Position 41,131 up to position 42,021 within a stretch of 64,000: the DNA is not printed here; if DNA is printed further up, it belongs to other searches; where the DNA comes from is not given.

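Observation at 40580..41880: Low-GC 'mobile mystery protein A/B' (HTH + Fic) islet inserted inside a peptidoglycan-recycling gene set, 1.2 kb from tRNA-Gly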

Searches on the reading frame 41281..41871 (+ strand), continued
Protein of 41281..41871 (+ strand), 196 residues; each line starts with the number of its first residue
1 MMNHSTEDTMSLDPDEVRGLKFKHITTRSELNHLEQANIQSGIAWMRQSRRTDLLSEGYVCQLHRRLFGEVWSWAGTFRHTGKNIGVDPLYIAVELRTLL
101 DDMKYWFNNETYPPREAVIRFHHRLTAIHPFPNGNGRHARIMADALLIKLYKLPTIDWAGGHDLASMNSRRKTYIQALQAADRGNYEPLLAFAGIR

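Call 24: get_annotated_region(hit=H29, flank=5000)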
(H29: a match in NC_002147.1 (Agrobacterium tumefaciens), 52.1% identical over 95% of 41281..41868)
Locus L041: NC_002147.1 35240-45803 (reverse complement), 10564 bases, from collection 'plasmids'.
description: Agrobacterium tumefaciens plasmid pTi-SAKURA, complete sequence
organism: Agrobacterium tumefaciens (NCBI taxid 358)
taxonomy: Bacteria; Pseudomonadota; Alphaproteobacteria; Hyphomicrobiales; Rhizobiaceae; Agrobacterium; Agrobacterium tumefaciens
host: -; source: -; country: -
typing (MOB-suite, as given by PLSDB): non-mobilizable; replicon rep_cluster_490; mating-pair formation MPF_T
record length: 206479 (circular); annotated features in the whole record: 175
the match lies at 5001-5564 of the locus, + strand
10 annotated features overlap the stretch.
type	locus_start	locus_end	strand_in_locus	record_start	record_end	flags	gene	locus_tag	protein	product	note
CDS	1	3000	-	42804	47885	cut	-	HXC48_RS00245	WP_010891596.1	hypothetical protein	-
CDS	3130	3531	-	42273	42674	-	-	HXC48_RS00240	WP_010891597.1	DUF3085 domain-containing protein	-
CDS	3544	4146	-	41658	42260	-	-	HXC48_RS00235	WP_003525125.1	DUF1419 domain-containing protein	-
CDS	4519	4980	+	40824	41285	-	-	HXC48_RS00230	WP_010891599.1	mobile mystery protein A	-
CDS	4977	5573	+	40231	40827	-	-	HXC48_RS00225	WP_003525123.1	mobile mystery protein B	-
CDS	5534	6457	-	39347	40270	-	-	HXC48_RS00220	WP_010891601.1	DUF3991 and toprim domain-containing protein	-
CDS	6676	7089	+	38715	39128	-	-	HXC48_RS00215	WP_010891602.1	hypothetical protein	-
CDS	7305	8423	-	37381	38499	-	-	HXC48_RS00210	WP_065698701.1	hypothetical protein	-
CDS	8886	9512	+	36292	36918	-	-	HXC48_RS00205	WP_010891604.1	NUDIX hydrolase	-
CDS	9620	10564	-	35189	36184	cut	-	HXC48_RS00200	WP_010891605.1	tyrosine-type recombinase/integrase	GO:0015074 - DNA integration [Evidence IEA]; GO:0006310 - DNA recombination [Evidence IEA]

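Call 46: find_encoding_contigs(protein=P0067, flank=8000, max_places=2)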
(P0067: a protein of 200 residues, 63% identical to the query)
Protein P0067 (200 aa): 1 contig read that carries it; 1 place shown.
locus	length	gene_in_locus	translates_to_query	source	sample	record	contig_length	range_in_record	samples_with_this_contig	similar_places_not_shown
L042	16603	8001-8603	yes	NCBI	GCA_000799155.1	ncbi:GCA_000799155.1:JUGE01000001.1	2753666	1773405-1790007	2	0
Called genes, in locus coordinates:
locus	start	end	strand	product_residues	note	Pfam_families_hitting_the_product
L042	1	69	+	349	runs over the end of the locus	PF01555:N6_N4_Mtase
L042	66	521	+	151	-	PF09195:Endonuc-BglII, PF02923:BamHI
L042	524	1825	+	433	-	-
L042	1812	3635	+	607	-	PF00176:SNF2-rel_dom, PF00271:Helicase_C (weak)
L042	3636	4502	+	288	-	PF13020:NOV_C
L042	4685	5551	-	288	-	-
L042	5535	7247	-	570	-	PF13304:AAA_21, PF13175:AAA_15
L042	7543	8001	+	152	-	PF01381:HTH_3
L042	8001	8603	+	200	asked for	PF02661:Fic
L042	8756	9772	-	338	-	PF05144:Phage_CRI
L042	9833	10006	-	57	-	PF05930:Phage_AlpA, PF12728:HTH_17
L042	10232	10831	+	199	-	-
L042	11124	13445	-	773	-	PF13589:HATPase_c_3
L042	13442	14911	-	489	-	PF00149:Metallophos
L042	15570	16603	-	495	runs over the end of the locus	PF00392:GntR, PF00155:Aminotran_1_2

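Call 47: find_encoding_contigs(protein=P0078, flank=8000, max_places=2)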
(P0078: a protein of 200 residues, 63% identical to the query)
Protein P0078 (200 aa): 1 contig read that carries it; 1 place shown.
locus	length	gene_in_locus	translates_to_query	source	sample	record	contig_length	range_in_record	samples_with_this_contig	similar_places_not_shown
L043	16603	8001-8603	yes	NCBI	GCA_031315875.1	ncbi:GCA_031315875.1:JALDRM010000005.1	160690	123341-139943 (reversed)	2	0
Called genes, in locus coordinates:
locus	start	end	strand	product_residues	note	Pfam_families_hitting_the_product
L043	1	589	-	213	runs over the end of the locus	PF01243:PNPOx_N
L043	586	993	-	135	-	-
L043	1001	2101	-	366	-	PF08240:ADH_N, PF00107:ADH_zinc_N, PF13602:ADH_zinc_N_2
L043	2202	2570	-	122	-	PF07366:SnoaL (faint), PF12680:SnoaL_2 (weak)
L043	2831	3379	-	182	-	PF02627:CMD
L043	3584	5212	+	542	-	PF01590:GAF, PF13185:GAF_2, PF00158:Sigma54_activat, PF13191:AAA_16 (faint), PF14532:Sigma54_activ_2, PF00004:AAA (weak), PF07728:AAA_5, PF25601:AAA_lid_14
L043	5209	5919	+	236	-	PF04607:RelA_SpoT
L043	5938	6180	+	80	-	-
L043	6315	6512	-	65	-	PF01934:HepT-like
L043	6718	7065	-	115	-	PF01909:NTP_transf_2 (weak), PF18765:Polbeta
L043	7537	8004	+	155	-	PF13744:HTH_37 (weak), PF13560:HTH_31 (weak), PF01381:HTH_3, PF13443:HTH_26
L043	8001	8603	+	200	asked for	PF02661:Fic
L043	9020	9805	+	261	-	-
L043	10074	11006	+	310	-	-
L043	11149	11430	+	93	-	-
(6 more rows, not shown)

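Call 48: predict_structure(alignment_id=A1)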
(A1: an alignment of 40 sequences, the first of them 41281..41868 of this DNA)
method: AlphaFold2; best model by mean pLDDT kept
length: 196 residues; sequences in the alignment: 40
mean_pLDDT: 83.5   pTM: 0.83
mean pLDDT of the five models: 83.5, 82.8, 80.9, 78.7, 77.5
residues with pLDDT >= 90: 90; 70-90: 75; 50-70: 19; < 50: 12
segments of 3 or more residues with pLDDT < 50: 1-6, 79-84
pLDDT, mean of each block of 10 residues (from residue 1): 48 79 87 88 94 92 90 69 58 90 98 96 86 71 96 87 73 89 94 84
secondary structure, 60 per line:
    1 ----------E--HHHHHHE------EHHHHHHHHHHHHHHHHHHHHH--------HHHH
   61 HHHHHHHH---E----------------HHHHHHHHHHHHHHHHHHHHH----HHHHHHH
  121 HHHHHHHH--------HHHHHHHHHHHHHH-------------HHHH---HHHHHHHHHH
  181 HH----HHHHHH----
elements in order: H14-19 H28-48 H57-68 H89-109 H114-128 H137-150 H164-167 H171-182 H187-192

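Call 51: fold_search(model_id=the predicted structure, library=pdb)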
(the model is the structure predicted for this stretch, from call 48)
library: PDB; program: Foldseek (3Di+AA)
matches with E <= 10: 184; with E <= 0.001: 32
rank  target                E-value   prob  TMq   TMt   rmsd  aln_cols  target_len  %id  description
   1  4wgj                  6.1e-05  1.00  0.66  0.62   5.4       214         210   20  Crystal Structure of BepC protein (VirB-translocated Bartonella effector protein) with bound AMPPNP from Bartonella trib (released 2015-10-14)
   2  5jj6_B                7.4e-05  1.00  0.63  0.38   4.1       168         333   24  Fic-1 (aa134 - 508) from C. elegans (released 2016-06-01)
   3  6i7l                  1.0e-04  1.00  0.64  0.39   7.3       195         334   24  Crystal structure of monomeric FICD mutant L258D complexed with MgAMP-PNP (released 2019-09-25)
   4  5jj7_B                1.3e-04  1.00  0.65  0.40   4.0       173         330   24  Fic-1 (aa134 - 508 E274G) from C. elegans (released 2016-06-01)
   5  5nv5_A                1.7e-04  1.00  0.58  0.57   5.0       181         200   19  Enterococcus faecalis FIC protein (released 2018-05-30)
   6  5nwf_A                1.7e-04  1.00  0.59  0.57   4.0       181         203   20  Enterococcus faecalis FIC protein (H111A). (released 2018-05-30)
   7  6i7k                  1.9e-04  1.00  0.61  0.37   4.6       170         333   25  Crystal structure of monomeric FICD mutant L258D complexed with MgATP (released 2019-09-25)
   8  6erb_A                2.2e-04  1.00  0.59  0.59   4.3       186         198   18  Enterococcus faecalis FIC protein (H111A) in complex with sulfate. (released 2019-02-06)
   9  5nv5_C                2.4e-04  1.00  0.57  0.56   5.1       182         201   19  Enterococcus faecalis FIC protein (released 2018-05-30)
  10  4u07_A                2.7e-04  1.00  0.60  0.38   4.5       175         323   26  ATP bound to eukaryotic FIC domain containing protein (released 2014-12-10)
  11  6ep0_A                2.7e-04  1.00  0.58  0.57   4.3       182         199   19  Enterococcus faecalis FIC protein in complex with AMP and calcium ion. (released 2019-02-06)
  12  9yz5_A                3.3e-04  1.00  0.60  0.37   4.5       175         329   26  human FicD bound with farnesyl pyrophosphate (released 2026-02-25)
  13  6i7h                  3.3e-04  1.00  0.63  0.39   7.1       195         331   24  Crystal structure of dimeric FICD mutant K256S (released 2019-09-25)
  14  3shg_A                3.5e-04  1.00  0.67  0.67   7.3       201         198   18  VBHT Fic protein from BARTONELLA SCHOENBUCHENSIS in complex with VBHA antitoxin (released 2012-01-25)
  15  6erb_B                3.9e-04  1.00  0.58  0.57   4.4       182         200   18  Enterococcus faecalis FIC protein (H111A) in complex with sulfate. (released 2019-02-06)
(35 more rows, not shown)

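Call 61: find_encoding_contigs(protein=P0036, flank=8000, max_places=1)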
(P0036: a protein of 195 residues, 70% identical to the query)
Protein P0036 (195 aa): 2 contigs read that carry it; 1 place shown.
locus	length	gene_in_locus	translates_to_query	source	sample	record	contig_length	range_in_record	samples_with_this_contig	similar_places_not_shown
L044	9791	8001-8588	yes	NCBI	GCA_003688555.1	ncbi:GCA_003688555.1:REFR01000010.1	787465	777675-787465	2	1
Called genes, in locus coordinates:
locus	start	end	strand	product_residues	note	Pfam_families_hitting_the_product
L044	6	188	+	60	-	-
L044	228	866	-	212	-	PF07729:FCD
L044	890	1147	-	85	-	-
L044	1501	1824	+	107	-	PF01402:RHH_1 (faint)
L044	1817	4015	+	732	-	PF10412:TrwB_AAD_bind, PF02534:T4SS-DNA_transf, PF12696:TraG-D_C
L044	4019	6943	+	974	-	PF08751:TrwC, PF13245:AAA_19, PF13604:AAA_30, PF01443:Viral_helicase1 (weak), PF22232:TraI_hel_assoc_N (weak)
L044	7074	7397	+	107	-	-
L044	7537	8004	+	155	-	PF01381:HTH_3 (weak)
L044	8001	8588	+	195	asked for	PF02661:Fic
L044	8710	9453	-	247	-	-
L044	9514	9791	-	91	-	PF13586:DDE_Tnp_1_2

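Call 62: find_encoding_contigs(protein=P0016, flank=8000, max_places=2)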
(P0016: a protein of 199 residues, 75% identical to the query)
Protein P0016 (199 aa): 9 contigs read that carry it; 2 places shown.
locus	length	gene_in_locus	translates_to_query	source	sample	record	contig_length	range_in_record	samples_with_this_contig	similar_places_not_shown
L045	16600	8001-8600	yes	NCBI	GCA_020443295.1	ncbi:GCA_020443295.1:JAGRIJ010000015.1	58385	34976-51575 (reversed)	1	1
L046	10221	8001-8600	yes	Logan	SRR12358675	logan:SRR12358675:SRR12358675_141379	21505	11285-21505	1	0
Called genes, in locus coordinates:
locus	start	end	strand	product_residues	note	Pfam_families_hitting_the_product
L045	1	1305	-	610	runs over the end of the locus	-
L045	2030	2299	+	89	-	-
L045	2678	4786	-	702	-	PF08376:NIT, PF00015:MCPsignal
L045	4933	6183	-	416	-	PF13372:Alginate_exp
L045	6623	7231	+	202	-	-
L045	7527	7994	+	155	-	PF01381:HTH_3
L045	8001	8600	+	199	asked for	PF02661:Fic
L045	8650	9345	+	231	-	PF13489:Methyltransf_23 (weak), PF13847:Methyltransf_31, PF08241:Methyltransf_11, PF08242:Methyltransf_12, PF13649:Methyltransf_25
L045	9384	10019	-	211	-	PF18974:DUF5710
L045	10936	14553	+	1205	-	PF03707:MHYT, PF00989:PAS, PF08448:PAS_4 (weak), PF13426:PAS_9, PF24820:Diguanyl_cycl_sensor (weak), PF00512:HisKA, PF02518:HATPase_c, PF00072:Response_reg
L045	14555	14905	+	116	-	PF01627:Hpt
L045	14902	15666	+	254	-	PF00072:Response_reg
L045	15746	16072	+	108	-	PF00072:Response_reg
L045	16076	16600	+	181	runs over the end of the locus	-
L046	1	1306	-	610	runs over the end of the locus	-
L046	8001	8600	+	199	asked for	PF02661:Fic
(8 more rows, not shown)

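Call 69: find_related_loci(query=A1, collection=viral_contigs, flank=6000)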
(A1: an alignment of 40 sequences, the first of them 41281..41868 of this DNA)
Query A1 (196 aa) in viral_contigs; peptide patterns used: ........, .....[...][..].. (x = any residue, [..] = any of these).
38 stretches matched a pattern; 18 encode a relative of the query (tblastn E <= 1e-3); 18 distinct loci.
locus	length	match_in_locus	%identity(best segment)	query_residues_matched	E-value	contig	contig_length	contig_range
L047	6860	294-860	60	7-195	3e-80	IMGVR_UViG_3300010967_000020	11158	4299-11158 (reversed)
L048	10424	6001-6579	48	1-193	3e-57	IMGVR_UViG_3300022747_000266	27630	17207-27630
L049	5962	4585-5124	51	12-193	2e-56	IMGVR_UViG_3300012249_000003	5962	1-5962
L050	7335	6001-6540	51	12-193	2e-56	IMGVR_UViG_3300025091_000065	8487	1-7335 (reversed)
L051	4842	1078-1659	48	1-193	5e-56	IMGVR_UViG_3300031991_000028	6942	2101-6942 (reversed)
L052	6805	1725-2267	48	12-193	7e-56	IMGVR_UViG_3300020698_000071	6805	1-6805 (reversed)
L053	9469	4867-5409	48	12-193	7e-56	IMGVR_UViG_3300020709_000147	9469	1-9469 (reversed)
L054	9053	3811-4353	47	12-193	2e-55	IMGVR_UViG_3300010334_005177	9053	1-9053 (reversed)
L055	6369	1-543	48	12-193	2e-55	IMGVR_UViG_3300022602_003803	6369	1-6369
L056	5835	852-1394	47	12-193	2e-55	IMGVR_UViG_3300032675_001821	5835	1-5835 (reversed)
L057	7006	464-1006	47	12-193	2e-55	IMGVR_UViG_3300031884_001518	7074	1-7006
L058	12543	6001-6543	47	12-193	1e-53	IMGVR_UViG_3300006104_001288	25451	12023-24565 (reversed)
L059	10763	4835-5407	47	4-193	2e-53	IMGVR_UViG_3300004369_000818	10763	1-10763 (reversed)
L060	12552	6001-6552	46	12-194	3e-53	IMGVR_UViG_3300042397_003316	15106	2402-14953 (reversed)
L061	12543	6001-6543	47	12-193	3e-53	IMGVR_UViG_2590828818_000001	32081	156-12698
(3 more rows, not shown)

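Call 70: search_dna_similar(query=L040:4540-5001:+, collection=plasmids, mode=protein, max_evalue=1e-10, max_rows=5)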
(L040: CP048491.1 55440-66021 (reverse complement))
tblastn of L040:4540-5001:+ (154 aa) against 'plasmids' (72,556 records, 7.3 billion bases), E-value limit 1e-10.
Records with a match: 255; places in all: 257; records where one place covers at least 80% of the query: 141.
Best place of each record, by identity: >=99% 1; <60% 254.
By first word of the organism name: Agrobacterium 100; Rhizobium 52; Coxiella 19; Vibrio 18; Sinorhizobium 15; Bradyrhizobium 12; Ensifer 7; Neorhizobium 5; Candidatus 3; Shewanella 3; and 18 more.
By predicted mobility (MOB-suite, as given by PLSDB): non-mobilizable 131; conjugative 99; mobilizable 25.
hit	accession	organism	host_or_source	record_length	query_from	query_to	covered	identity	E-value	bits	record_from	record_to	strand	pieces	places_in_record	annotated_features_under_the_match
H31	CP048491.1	Agrobacterium tumefaciens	walnut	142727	1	154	100%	100.0%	3e-96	310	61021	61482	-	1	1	mobile mystery protein A | mobile mystery protein B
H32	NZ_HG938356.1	Neorhizobium galegae bv. officinalis bv. officinalis str. ...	Galega officinalis root nodule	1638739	1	152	99%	55.3%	5e-48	172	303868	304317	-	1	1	record has no annotation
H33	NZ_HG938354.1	Neorhizobium galegae bv. orientalis str. HAMBI 540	Galega orientalis root nodule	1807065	1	152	99%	53.9%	1e-45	165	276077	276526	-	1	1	record has no annotation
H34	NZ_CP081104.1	Ruegeria conchae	-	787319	1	151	98%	40.8%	6e-28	115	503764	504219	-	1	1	transcriptional regulator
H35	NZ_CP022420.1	Pseudosulfitobacter pseudonitzschiae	Skeletonema marinoi strain RO5AC,Cell ...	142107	1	151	98%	40.8%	3e-26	110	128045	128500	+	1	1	hypothetical protein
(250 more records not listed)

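Call 71: search_dna_similar(query=L040:5001-5591:+, collection=plasmids, mode=protein, max_evalue=1e-10, max_rows=5)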
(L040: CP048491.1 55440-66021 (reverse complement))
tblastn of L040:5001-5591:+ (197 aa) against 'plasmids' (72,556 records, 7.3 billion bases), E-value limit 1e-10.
Records with a match: 263; places in all: 266; records where one place covers at least 80% of the query: 255.
Best place of each record, by identity: >=99% 1; 60-80% 2; <60% 260.
By first word of the organism name: Agrobacterium 100; Rhizobium 52; Coxiella 19; Vibrio 18; Sinorhizobium 17; Bradyrhizobium 12; Ensifer 7; Neorhizobium 5; Shewanella 3; Candidatus 3; and 22 more.
By predicted mobility (MOB-suite, as given by PLSDB): non-mobilizable 133; conjugative 102; mobilizable 28.
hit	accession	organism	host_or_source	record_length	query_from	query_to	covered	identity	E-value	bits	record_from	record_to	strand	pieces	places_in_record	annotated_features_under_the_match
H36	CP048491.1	Agrobacterium tumefaciens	walnut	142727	1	197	100%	100.0%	6e-128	403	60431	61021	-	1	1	mobile mystery protein B | mobile mystery protein A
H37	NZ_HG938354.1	Neorhizobium galegae bv. orientalis str. HAMBI 540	Galega orientalis root nodule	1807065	3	193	97%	62.3%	1e-68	233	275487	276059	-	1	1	record has no annotation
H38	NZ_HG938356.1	Neorhizobium galegae bv. officinalis bv. officinalis str. ...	Galega officinalis root nodule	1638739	3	193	97%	62.3%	6e-68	231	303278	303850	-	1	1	record has no annotation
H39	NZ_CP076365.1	Gemmobacter fulvus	cell culture,Anabaena culture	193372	5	193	96%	58.4%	4e-63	217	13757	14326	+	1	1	mobile mystery protein B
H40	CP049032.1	Rhodobacteraceae bacterium SC52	Apostichopus japonicus,pure ...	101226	5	193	96%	58.4%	4e-61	211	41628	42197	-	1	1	mobile mystery protein B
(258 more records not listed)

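Call 83: search_protein_representatives(alignment_id=A1)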
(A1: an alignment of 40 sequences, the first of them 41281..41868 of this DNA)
Query: 40 sequences, 199 profile positions. Proteins with E-value up to 0.001 (for the whole library): 6653; up to 1e-10: 1859; up to 1e-30: 480. The best 150 are listed.
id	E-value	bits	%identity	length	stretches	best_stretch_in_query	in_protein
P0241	7.0e-89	313.1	-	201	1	5-196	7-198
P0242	1.2e-81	289.4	-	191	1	4-193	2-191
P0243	2.2e-79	282.1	-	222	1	3-149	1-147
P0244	1.9e-72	259.5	-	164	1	5-160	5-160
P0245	5.5e-72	257.9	-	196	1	3-195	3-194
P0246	3.4e-71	255.4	-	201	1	4-194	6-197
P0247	8.2e-69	247.6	-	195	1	4-194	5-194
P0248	8.2e-69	247.6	-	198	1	3-193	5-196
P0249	4.5e-68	245.2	-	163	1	5-154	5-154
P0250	5.0e-67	241.7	-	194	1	6-193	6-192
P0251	1.0e-66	240.7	-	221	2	76-194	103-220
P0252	7.8e-64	231.3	-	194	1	6-193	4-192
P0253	1.1e-63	230.8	-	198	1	3-193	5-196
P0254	1.3e-63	230.6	-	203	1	4-196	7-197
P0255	1.4e-63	230.5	-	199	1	6-193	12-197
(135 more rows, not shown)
